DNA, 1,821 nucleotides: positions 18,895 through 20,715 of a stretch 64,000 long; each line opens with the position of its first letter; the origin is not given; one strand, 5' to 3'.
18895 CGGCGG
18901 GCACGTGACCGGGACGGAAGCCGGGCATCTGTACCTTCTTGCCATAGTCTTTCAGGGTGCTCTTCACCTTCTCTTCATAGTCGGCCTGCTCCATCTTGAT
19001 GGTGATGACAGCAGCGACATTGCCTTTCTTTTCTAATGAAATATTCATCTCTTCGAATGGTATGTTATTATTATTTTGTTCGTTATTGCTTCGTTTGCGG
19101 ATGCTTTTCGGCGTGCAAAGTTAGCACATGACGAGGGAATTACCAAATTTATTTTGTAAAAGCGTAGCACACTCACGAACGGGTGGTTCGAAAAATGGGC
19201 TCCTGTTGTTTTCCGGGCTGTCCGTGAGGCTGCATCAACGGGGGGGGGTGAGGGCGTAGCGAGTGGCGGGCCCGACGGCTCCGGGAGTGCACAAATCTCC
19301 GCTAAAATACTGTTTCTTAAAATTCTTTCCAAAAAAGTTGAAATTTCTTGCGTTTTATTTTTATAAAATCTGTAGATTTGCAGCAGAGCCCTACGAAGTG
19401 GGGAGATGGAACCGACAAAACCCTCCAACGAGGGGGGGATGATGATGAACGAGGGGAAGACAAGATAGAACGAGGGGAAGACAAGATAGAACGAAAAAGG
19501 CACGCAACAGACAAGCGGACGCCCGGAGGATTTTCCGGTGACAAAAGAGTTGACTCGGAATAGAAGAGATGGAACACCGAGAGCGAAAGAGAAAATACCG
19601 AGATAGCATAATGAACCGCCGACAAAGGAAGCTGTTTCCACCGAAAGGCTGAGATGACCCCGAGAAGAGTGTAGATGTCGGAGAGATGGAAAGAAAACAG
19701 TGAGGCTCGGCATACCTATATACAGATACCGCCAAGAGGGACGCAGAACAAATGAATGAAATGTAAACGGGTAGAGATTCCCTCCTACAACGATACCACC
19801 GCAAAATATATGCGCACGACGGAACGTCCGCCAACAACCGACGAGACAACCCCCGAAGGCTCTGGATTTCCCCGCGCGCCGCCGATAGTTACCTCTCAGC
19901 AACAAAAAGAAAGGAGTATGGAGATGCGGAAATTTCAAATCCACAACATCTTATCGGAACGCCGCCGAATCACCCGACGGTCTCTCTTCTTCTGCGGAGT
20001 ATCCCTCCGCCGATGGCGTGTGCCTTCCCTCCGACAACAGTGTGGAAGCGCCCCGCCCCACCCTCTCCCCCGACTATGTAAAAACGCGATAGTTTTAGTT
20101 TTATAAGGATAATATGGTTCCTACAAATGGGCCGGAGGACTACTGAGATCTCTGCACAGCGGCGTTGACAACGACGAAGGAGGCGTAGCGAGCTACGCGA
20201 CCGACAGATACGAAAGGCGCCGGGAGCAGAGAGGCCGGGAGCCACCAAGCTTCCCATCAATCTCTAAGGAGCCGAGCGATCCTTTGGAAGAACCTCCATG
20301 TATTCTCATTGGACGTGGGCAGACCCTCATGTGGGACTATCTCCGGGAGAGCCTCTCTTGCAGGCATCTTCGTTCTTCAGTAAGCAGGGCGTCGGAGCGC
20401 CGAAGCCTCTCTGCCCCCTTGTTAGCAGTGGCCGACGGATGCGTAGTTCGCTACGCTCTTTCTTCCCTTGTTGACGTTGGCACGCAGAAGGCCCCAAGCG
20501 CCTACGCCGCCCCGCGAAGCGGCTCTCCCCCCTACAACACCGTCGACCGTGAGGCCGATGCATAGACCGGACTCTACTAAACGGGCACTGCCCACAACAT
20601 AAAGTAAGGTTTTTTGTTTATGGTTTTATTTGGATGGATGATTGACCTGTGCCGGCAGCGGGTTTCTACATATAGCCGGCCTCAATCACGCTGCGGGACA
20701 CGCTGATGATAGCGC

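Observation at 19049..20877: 1.8-kb gene-free region with its own plus-strand promoter-like box and strong plus-strand terminator: candidate long non-coding transcript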

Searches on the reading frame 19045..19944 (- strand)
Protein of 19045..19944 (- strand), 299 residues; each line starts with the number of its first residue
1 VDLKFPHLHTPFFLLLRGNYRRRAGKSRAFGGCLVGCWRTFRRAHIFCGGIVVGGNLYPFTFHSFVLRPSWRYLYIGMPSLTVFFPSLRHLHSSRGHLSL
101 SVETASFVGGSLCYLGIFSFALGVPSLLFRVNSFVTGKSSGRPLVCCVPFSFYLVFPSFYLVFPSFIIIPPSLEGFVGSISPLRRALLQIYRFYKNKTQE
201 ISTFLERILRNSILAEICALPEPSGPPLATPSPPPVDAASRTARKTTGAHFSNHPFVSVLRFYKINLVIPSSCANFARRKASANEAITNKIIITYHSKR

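Call 12: search_protein_families(library=pfam, proteins=[window:19045-19944:-], max_evalue=0.01)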
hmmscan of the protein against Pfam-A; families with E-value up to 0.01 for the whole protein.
window:19045-19944:- (299 aa): 0 families

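Call 20: find_homologous_proteins(query=window:19045-19944:-, max_evalue=0.001)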
Query window:19045-19944:- (299 aa): 1 proteins with E <= 0.001 among 2495 candidates.
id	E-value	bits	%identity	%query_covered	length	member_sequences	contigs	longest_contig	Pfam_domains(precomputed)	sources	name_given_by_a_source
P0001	2.1e-187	640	100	95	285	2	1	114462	-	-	-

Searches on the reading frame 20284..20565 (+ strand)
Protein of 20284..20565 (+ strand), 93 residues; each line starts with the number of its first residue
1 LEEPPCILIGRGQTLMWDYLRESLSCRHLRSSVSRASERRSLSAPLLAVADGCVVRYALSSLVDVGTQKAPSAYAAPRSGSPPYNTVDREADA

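Call 12: search_protein_families(library=pfam, proteins=[window:20284-20565:+], max_evalue=0.01)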
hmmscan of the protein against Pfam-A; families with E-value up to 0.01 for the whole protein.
window:20284-20565:+ (93 aa): 0 families

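Call 94: search_protein_representatives(protein=window:20284-20565:+)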
Query: 93 residues. Proteins with E-value up to 0.001 (for the whole library): 1; up to 1e-10: 0; up to 1e-30: 0. The best 1 are listed.
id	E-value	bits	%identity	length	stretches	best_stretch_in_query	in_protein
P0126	2.4e-04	37.5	41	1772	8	50-73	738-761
